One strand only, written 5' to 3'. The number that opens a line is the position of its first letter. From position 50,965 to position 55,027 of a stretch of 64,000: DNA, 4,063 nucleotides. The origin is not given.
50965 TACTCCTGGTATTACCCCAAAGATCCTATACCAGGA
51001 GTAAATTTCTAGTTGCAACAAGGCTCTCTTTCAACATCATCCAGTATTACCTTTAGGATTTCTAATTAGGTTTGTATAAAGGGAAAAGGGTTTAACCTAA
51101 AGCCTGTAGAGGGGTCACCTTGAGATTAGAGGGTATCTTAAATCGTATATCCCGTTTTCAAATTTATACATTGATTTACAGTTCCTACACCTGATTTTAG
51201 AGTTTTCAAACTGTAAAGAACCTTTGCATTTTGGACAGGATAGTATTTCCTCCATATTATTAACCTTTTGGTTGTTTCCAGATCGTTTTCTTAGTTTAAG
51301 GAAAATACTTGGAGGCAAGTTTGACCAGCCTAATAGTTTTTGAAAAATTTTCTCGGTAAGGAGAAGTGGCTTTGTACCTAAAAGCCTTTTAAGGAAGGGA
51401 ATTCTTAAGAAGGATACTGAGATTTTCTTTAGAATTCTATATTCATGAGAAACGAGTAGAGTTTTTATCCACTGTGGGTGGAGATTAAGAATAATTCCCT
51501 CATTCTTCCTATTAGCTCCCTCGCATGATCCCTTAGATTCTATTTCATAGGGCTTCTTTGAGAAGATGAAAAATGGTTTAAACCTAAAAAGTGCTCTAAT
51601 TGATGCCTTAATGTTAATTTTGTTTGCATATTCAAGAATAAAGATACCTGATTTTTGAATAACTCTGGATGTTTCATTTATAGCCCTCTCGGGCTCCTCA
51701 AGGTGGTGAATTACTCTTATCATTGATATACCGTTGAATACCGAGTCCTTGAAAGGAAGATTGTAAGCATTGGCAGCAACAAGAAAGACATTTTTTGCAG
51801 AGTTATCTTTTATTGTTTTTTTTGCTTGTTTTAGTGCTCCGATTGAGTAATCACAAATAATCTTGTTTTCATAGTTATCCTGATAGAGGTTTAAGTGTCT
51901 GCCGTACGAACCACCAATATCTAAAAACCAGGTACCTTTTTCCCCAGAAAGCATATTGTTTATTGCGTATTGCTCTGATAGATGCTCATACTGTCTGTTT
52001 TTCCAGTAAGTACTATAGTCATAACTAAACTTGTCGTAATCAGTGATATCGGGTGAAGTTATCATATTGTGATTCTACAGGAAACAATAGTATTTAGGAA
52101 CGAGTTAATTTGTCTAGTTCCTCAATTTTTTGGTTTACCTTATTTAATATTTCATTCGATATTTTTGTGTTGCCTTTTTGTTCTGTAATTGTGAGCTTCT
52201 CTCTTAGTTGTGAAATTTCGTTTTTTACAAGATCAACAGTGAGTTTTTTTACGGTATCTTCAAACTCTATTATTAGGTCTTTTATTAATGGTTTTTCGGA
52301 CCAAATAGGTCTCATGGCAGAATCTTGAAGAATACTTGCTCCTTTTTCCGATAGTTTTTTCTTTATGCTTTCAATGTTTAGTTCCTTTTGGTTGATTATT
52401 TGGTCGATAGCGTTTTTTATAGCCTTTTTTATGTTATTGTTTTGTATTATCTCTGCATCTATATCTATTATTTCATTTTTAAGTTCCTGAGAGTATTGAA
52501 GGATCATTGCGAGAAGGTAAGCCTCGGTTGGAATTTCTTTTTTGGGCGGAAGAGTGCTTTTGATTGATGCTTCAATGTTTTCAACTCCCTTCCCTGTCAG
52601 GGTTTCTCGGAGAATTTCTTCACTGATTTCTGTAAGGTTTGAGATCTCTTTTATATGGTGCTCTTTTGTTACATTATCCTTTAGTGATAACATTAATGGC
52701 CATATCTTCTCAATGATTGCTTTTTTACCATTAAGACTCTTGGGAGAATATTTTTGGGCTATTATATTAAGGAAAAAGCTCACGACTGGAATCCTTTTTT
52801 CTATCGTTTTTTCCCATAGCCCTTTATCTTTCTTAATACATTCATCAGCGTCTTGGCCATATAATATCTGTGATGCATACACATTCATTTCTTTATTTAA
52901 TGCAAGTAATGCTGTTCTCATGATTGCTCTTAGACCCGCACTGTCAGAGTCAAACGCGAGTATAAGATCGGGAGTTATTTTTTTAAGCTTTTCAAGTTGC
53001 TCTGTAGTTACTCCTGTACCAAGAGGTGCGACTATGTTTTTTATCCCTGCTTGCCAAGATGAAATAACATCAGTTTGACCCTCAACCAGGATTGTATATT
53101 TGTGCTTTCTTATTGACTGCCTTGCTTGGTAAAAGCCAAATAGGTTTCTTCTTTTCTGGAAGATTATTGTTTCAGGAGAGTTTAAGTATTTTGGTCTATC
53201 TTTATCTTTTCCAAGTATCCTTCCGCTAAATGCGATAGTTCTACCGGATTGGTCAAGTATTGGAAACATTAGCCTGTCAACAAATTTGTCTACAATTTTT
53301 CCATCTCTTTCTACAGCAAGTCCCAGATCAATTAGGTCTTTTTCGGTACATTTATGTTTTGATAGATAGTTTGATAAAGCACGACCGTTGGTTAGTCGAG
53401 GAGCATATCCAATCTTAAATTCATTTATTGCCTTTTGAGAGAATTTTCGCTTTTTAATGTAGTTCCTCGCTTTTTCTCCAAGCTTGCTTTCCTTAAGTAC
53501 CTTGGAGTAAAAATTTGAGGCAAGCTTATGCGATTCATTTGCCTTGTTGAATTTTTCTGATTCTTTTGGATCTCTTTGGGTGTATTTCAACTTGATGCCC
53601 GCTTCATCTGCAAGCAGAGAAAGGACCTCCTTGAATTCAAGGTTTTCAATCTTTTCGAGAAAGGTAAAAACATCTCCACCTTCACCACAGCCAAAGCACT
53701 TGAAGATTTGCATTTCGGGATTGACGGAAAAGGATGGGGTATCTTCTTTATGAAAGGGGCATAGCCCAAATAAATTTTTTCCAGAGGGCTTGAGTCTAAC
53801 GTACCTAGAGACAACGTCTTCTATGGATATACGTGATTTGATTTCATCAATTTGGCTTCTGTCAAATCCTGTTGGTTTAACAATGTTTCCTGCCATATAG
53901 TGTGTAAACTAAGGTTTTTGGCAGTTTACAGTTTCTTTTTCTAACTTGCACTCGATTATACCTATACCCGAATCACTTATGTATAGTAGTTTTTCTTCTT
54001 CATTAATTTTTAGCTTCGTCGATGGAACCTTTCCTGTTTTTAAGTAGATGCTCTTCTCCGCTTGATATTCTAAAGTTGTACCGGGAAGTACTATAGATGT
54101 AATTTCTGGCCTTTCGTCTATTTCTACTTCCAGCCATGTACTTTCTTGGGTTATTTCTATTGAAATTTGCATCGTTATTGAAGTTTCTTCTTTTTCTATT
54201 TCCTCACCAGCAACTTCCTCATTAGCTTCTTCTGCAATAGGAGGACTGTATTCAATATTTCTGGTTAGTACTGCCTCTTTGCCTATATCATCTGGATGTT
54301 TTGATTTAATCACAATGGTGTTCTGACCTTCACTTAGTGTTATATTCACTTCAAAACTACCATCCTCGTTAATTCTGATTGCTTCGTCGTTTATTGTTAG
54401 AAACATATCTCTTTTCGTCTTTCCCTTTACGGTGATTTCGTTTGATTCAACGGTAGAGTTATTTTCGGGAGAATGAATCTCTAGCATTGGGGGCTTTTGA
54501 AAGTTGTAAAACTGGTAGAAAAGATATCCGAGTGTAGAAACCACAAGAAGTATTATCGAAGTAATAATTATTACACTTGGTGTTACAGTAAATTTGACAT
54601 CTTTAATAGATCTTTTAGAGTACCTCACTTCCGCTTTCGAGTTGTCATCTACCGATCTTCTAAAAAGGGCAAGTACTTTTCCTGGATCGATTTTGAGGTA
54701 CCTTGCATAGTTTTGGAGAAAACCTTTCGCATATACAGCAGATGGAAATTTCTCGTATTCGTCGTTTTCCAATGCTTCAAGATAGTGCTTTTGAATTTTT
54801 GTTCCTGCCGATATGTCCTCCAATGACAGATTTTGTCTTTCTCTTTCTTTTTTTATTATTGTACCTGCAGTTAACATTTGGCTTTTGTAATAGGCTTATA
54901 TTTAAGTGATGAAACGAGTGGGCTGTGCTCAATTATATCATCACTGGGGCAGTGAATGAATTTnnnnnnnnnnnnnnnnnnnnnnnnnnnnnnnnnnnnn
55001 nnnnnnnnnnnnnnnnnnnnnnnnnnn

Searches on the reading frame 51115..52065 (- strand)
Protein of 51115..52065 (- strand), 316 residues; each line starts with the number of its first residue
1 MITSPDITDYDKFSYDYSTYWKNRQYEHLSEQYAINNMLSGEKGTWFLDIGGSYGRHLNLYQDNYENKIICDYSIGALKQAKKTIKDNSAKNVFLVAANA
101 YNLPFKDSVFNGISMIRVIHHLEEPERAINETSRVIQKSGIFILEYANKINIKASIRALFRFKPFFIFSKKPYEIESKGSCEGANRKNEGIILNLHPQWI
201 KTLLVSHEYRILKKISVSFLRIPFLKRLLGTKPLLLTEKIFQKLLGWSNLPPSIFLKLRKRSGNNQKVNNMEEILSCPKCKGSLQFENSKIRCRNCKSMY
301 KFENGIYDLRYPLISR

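Call 97: search_protein_families(library=pfam, proteins=[window:51115-52065:-], max_evalue=0.001)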
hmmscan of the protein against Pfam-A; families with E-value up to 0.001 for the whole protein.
window:51115-52065:- (316 aa): 7 families
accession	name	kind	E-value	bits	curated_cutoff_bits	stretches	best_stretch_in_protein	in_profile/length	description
PF08241.18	Methyltransf_11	-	3.5e-15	56.9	21.2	1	48-144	1-95/95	Methyltransferase domain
PF13649.12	Methyltransf_25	-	1.9e-11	45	27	1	48-140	2-97/97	Methyltransferase domain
PF13847.12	Methyltransf_31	-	2.7e-09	37.3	27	1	43-158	3-124/145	Methyltransferase domain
PF01209.24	Ubie_methyltran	-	6.4e-09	35.9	20.1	1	34-152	38-159/233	ubiE/COQ5 methyltransferase family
PF08242.18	Methyltransf_12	-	3.2e-08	34.6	30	1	48-142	1-98/98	Methyltransferase domain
PF13489.12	Methyltransf_23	-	0.00014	22.1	27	1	41-149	20-121/164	Methyltransferase domain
PF03966.22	Trm112p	-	0.00017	21.9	22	1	273-300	6-35/40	Trm112p-like protein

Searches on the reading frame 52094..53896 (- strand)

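Call 97: search_protein_families(library=pfam, proteins=[window:52094-53896:-], max_evalue=0.001)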
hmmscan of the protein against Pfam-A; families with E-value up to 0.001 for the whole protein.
window:52094-53896:- (600 aa): 6 families
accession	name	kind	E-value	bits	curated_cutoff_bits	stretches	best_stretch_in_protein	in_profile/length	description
PF08275.17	DNAG_N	-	1.7e-38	132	26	1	129-259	1-128/128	DNA primase catalytic core, N-terminal domain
PF01807.25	Zn_ribbon_DnaG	-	1.2e-34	118.5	24.9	1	13-107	3-97/98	CHC2 zinc finger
PF13155.12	Toprim_2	-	9.5e-17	61.6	22.1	1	269-353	1-87/88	Toprim-like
PF13662.12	Toprim_4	-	3.6e-14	53.2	25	1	268-340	3-82/85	Toprim domain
PF01751.28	Toprim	-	7.8e-08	32.8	23.1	1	269-343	3-95/96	Toprim domain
PF10410.14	DnaB_bind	-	4.3e-05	24.1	20.6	1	373-427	2-56/56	DnaB-helicase binding domain of primase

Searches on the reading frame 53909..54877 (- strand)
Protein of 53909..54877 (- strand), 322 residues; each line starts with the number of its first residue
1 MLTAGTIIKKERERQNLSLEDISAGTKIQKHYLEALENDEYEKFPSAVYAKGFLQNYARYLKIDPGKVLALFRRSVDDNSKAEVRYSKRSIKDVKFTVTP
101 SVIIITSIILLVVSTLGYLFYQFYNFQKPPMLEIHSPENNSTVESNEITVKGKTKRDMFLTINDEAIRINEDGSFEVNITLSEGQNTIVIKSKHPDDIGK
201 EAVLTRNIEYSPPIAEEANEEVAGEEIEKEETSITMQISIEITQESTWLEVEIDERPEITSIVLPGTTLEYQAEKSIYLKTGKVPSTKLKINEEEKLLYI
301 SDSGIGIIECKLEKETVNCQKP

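Call 97: search_protein_families(library=pfam, proteins=[window:53909-54877:-], max_evalue=0.001)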
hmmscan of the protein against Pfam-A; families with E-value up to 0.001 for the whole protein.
window:53909-54877:- (322 aa): 4 families
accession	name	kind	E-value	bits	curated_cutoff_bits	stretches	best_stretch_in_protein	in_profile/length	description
PF13413.12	HTH_25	-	4.2e-24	84.6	24.6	1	9-67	3-61/62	Helix-turn-helix domain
PF09136.16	Glucodextran_B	-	3.2e-14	53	27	1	130-196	1-69/83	Glucodextranase, domain B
PF12844.13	HTH_19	-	4.4e-06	26.9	30.2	1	8-70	4-60/64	Helix-turn-helix domain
PF13464.11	RodZ_C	-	0.00013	22.3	23.9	1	244-294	5-56/72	RodZ C-terminal domain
